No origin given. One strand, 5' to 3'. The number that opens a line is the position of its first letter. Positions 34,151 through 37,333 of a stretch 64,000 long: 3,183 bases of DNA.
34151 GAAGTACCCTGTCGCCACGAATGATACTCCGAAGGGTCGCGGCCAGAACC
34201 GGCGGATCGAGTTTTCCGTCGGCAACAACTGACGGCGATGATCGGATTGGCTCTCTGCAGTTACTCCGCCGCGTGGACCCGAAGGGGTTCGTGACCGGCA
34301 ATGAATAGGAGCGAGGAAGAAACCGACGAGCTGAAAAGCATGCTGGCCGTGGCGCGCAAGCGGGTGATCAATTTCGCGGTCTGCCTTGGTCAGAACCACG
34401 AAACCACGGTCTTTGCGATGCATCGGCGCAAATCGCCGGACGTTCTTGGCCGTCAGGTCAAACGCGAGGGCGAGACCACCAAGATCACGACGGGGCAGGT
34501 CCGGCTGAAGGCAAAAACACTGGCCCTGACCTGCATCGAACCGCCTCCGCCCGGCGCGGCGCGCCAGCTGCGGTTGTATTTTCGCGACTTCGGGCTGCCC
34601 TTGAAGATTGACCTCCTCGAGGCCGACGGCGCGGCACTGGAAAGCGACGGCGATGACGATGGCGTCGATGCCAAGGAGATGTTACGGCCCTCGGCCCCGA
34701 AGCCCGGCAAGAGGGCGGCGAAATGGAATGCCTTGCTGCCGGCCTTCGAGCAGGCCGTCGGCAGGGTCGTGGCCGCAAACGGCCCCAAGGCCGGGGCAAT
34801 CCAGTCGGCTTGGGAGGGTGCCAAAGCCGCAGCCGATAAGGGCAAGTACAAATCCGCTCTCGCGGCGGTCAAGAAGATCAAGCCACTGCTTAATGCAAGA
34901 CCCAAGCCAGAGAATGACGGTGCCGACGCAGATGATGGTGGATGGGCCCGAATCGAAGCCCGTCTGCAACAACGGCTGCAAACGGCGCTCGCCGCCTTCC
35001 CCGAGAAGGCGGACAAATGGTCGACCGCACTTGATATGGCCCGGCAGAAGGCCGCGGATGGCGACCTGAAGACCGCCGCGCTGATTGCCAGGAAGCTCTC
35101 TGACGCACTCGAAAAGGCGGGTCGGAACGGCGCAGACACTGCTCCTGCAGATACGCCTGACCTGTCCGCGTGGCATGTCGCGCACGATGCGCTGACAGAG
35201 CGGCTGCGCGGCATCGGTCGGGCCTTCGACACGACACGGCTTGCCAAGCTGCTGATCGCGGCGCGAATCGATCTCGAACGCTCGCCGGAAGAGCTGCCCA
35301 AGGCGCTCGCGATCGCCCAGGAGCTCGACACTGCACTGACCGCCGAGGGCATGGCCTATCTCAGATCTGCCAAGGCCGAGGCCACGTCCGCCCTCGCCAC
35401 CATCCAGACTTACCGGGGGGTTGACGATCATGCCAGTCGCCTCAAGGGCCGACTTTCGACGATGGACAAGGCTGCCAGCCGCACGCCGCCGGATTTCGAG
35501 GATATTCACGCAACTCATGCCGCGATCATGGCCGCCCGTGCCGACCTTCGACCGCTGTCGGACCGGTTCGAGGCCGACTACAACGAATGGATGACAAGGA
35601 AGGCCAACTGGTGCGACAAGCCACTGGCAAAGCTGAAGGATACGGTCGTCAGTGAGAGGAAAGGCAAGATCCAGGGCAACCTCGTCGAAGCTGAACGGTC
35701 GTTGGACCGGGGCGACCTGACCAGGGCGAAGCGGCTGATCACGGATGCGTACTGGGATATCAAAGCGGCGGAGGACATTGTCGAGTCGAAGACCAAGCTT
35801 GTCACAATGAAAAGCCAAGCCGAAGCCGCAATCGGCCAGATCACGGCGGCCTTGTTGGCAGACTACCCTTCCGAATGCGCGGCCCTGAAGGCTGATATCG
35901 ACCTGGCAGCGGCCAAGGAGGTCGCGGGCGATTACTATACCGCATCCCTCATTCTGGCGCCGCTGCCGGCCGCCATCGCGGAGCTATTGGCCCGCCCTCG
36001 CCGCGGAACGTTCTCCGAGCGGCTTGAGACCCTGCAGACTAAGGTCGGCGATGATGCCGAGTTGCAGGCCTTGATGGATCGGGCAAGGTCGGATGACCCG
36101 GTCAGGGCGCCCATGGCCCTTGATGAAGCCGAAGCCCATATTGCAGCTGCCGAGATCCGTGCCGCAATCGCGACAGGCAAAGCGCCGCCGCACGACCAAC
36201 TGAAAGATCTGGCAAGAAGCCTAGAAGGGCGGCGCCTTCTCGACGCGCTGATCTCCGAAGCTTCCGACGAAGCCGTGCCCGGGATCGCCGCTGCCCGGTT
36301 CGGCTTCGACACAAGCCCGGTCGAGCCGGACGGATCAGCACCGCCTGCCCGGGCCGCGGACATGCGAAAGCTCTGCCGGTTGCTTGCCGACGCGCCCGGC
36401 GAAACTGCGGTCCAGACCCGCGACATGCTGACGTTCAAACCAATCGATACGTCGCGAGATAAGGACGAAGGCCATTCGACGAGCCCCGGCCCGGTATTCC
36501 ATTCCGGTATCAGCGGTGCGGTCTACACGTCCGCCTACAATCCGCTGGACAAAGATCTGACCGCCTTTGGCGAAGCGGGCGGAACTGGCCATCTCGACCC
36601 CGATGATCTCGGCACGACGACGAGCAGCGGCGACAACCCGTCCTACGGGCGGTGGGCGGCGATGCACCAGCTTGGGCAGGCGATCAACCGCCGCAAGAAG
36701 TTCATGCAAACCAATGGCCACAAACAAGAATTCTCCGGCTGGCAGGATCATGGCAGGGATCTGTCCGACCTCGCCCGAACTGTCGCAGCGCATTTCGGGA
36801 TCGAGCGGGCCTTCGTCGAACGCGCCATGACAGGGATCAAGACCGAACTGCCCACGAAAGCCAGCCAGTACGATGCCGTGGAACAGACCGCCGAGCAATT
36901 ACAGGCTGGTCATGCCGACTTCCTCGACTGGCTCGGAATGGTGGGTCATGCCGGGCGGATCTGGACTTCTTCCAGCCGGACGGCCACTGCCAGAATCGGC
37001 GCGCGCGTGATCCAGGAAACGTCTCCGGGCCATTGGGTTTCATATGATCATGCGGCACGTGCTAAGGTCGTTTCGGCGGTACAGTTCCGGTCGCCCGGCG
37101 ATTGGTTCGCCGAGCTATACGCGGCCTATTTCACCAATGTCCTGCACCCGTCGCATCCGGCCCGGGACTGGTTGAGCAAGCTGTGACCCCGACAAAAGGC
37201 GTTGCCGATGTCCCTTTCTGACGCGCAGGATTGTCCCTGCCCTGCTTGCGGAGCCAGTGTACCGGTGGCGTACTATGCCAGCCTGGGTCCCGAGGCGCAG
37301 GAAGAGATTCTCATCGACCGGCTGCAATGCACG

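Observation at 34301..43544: Five-gene island of cytoplasmic orphan proteins next to the T6SS: candidate cargo set or undescribed system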

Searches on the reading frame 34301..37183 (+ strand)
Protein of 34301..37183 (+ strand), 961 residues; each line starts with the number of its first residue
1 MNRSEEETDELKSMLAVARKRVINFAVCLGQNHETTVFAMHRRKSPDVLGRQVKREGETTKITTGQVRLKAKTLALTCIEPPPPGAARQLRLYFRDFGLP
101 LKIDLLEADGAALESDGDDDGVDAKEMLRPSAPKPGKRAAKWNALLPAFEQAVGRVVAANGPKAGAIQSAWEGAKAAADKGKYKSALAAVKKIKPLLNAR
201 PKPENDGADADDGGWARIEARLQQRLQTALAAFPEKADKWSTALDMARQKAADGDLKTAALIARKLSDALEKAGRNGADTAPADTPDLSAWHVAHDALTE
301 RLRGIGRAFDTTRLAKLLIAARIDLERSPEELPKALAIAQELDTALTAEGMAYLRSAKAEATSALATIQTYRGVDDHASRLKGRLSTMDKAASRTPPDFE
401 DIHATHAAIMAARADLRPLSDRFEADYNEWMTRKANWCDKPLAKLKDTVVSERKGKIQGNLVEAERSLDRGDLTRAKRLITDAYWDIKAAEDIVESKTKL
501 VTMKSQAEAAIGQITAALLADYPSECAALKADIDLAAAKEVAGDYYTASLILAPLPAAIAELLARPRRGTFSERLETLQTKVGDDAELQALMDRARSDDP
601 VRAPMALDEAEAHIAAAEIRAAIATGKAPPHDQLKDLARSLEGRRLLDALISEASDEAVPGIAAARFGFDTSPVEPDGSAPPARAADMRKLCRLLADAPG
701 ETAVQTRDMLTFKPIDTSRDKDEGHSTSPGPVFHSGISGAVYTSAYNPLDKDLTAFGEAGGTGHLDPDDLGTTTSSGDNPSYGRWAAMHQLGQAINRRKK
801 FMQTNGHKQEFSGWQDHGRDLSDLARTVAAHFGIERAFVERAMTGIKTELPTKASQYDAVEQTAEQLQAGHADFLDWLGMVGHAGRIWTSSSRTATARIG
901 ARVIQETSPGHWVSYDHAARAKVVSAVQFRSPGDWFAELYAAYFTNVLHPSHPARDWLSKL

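Call 8: search_protein_families(library=pfam, proteins=[window:34301-37183:+], max_evalue=1)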
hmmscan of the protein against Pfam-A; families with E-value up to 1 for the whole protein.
window:34301-37183:+ (961 aa): 1 family
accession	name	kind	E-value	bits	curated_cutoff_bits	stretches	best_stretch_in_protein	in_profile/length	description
PF14276.11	DUF4363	-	0.89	10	27.5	0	236-273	10-47/107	Domain of unknown function (DUF4363)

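Call 9: search_protein_families(library=ncbifam, proteins=[window:34301-37183:+], max_evalue=1)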
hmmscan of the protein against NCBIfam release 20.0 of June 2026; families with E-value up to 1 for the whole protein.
window:34301-37183:+ (961 aa): 0 families

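Call 15: search_protein_families(library=padloc, proteins=[window:34301-37183:+], max_evalue=0.1)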
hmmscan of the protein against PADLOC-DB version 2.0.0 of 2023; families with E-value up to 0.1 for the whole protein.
window:34301-37183:+ (961 aa): 0 families

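Call 16: find_homologous_proteins(query=window:34301-37183:+)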
Query window:34301-37183:+ (961 aa): 8 proteins with E <= 0.001 among 8000 candidates.
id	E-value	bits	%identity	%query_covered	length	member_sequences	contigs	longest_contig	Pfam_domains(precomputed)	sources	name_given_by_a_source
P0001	0.0e+0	2125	100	100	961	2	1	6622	-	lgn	-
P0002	0.0e+0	1311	64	100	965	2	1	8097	-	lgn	-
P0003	0.0e+0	1264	68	89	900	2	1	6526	-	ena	-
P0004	0.0e+0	1225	61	100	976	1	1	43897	-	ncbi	ncbi:MAG: hypothetical protein WBN04_19575 [Paracoccaceae bacterium]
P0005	1.8e-23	101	29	34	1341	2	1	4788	-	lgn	-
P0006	3.0e-23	100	33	19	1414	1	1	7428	-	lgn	-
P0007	1.1e-15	75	25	33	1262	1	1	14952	-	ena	-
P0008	4.7e-12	63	30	20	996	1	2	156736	-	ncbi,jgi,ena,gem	-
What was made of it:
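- Tried and rejected: The word-index homologue search wrongly suggested that P1 is a near-orphan with 8 hits (call 16).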

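Call 17: find_encoding_contigs(protein=P0004, flank=10000, max_places=3)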
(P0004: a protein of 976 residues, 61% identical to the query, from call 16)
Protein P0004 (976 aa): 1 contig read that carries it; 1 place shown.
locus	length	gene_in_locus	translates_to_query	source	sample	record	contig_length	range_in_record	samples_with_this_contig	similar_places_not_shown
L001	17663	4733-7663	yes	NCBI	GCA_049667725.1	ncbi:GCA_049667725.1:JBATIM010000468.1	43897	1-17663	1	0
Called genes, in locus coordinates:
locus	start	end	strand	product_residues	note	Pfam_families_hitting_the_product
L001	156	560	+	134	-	PF02472:ExbD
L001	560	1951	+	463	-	PF14326:DUF4384 (faint)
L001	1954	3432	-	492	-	PF00656:Peptidase_C14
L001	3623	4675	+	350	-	PF04264:YceI, PF00691:OmpA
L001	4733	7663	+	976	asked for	-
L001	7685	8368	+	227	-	PF14353:CpXC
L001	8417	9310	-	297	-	PF02195:ParB_N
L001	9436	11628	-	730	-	-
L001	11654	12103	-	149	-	-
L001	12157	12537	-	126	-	-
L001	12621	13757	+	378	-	PF13692:Glyco_trans_1_4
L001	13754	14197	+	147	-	-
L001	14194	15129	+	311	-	-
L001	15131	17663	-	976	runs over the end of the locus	PF00656:Peptidase_C14, PF13431:TPR_17 (faint), PF14559:TPR_19 (faint), PF08238:Sel1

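Call 18: find_encoding_contigs(protein=P0008, flank=10000, max_places=3)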
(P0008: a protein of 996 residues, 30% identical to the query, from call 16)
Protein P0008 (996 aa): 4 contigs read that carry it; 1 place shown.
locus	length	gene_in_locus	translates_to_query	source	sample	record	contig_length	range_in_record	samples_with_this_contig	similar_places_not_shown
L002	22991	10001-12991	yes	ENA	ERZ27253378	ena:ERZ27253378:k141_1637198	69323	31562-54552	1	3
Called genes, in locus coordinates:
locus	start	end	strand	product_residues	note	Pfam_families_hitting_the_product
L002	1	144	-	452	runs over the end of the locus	PF03137:OATP (faint), PF07690:MFS_1, PF00854:PTR2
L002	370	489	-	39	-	-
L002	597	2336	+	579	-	PF00920:ILVD_EDD_N, PF24877:ILV_EDD_C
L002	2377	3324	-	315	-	PF09335:VTT_dom, PF00581:Rhodanese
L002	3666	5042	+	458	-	PF09594:GT87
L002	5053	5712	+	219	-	PF00072:Response_reg, PF00486:Trans_reg_C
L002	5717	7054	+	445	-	PF26769:HAMP_PhoQ, PF00512:HisKA, PF02518:HATPase_c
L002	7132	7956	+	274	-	PF06629:MipA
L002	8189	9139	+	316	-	PF07589:PEP_exosort_dom (weak)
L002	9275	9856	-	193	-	-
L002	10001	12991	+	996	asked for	-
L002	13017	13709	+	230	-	PF14353:CpXC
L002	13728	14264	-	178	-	-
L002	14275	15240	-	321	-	PF24827:AstE_AspA_cat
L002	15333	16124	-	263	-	PF00072:Response_reg (weak)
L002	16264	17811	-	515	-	PF00083:Sugar_tr (weak), PF06609:TRI12 (faint), PF07690:MFS_1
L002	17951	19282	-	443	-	PF25917:BSH_RND, PF25885:HH_EMRA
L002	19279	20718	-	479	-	PF02321:OEP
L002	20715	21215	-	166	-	PF22381:Staph_reg_Sar_Rot (weak), PF12802:MarR_2, PF01047:MarR, PF13463:HTH_27 (weak)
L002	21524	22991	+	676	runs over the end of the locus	-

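Call 21: find_encoding_contigs(protein=P0007, flank=10000, max_places=2)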
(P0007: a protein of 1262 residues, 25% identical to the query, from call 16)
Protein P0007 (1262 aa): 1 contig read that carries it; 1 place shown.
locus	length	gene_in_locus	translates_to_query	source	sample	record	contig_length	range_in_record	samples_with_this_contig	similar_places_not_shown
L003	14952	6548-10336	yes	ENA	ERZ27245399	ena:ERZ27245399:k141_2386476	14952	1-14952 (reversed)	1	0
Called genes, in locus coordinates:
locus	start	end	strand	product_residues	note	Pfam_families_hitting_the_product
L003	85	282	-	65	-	-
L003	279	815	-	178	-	-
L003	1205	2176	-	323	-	PF01261:AP_endonuc_2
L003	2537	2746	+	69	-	PF09851:SHOCT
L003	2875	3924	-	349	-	PF25852:DUF6242_C (faint), PF02012:BNR (faint), PF15899:BNR_6 (faint), PF15902:Sortilin-Vps10 (faint)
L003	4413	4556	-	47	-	PF00216:Bac_DNA_binding (weak)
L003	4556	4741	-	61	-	-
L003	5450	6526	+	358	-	-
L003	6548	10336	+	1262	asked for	-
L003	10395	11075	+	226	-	PF14353:CpXC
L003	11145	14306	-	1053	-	PF08309:LVIVD (faint), PF09826:Beta_propel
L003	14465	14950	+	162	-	?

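Call 22: find_encoding_contigs(protein=P0006, flank=10000, max_places=2)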
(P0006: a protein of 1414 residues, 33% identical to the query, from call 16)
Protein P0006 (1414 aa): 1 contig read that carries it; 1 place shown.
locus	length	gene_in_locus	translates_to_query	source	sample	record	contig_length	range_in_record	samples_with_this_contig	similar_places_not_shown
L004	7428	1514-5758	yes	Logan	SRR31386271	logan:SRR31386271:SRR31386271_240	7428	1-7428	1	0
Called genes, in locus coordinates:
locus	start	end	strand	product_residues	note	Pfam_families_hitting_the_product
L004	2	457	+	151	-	?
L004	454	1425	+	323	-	PF00005:ABC_tran, PF13304:AAA_21 (faint), PF08352:oligo_HPY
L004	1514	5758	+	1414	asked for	-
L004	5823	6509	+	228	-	PF13717:Zn_ribbon_4 (faint), PF14353:CpXC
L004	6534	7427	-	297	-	?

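Call 23: find_encoding_contigs(protein=P0002, flank=10000, max_places=2)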
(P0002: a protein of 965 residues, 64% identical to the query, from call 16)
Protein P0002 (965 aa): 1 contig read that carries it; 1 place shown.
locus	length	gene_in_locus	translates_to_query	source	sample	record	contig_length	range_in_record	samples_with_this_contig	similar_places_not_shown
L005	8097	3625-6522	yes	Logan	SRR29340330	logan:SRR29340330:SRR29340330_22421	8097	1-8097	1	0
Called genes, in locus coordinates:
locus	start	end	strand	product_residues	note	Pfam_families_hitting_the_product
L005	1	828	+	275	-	?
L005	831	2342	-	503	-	PF00656:Peptidase_C14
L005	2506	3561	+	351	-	PF04264:YceI, PF00691:OmpA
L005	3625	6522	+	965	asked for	-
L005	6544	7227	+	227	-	PF14353:CpXC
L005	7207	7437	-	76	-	-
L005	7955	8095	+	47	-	?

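Call 77: search_dna_similar(query=P0006, collection=plasmids, mode=protein, max_rows=30, max_evalue=1e-8)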
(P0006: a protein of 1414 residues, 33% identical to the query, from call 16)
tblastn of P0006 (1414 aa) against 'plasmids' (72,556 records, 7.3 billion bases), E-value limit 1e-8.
Records with a match: 6; places in all: 6; records where one place covers at least 80% of the query: 0.
Best place of each record, by identity: <60% 6.
By first word of the organism name: Leisingera 4; Hyphomicrobiales 1; Phaeobacter 1.
By predicted mobility (MOB-suite, as given by PLSDB): non-mobilizable 6.
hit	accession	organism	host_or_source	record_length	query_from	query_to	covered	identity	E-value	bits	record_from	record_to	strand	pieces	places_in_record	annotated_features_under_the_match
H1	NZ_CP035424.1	Leisingera sp. NJS204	cell culture,Marine Biofilm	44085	1110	1406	21%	37.6%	9e-40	170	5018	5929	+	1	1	hypothetical protein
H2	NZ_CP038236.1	Leisingera sp. NJS201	cell culture,Marine Biofilm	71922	1110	1406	21%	37.6%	2e-39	169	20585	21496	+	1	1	hypothetical protein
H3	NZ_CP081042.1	Leisingera sp. M527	-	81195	1110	1406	21%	37.2%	1e-39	169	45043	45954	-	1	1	hypothetical protein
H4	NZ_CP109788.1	Leisingera thetidis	-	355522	1110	1412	21%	36.0%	2e-36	159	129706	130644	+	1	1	hypothetical protein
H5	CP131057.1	Hyphomicrobiales bacterium UR115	tomato,bacteria,rhizosphere soil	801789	1094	1409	22%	34.0%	1e-33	150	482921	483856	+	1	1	none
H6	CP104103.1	Phaeobacter sp. G2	cell culture,Emiliania huxleyi RCC1216 ...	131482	1094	1409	22%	33.5%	3e-38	165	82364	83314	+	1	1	hypothetical protein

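Call 80: search_protein_families(library=pfam, proteins=[L003:5450-6526:+], max_evalue=0.01)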
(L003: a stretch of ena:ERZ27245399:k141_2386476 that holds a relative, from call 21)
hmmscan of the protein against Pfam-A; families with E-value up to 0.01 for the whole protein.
L003:5450-6526:+ (358 aa): 0 families

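Call 99: search_protein_families(library=ncbifam, proteins=[P0006], max_evalue=0.01)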
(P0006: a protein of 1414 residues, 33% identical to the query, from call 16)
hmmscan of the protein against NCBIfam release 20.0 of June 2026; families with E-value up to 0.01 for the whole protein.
P0006 (1414 aa): 0 families

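Call 123: search_protein_families(library=pfam, proteins=[L001:7685-8365:+, L002:13017-13703:+], max_evalue=0.001)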
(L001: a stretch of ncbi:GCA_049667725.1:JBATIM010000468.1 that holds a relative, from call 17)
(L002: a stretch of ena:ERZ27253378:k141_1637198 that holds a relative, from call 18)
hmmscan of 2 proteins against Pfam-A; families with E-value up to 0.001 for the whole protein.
L001:7685-8365:+ (227 aa): 1 family
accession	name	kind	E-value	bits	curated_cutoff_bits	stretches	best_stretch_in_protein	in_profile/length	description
PF14353.12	CpXC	-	8.8e-17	61.7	25.4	1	10-140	2-121/121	CpXC protein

L002:13017-13703:+ (229 aa): 2 families
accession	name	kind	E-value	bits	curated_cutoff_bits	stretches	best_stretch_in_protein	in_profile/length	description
PF14353.12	CpXC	-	1e-23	84.1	25.4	1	9-144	1-121/121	CpXC protein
PF13248.11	Zn_ribbon_3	-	0.00047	20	27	0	7-16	15-24/26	zinc-ribbon domain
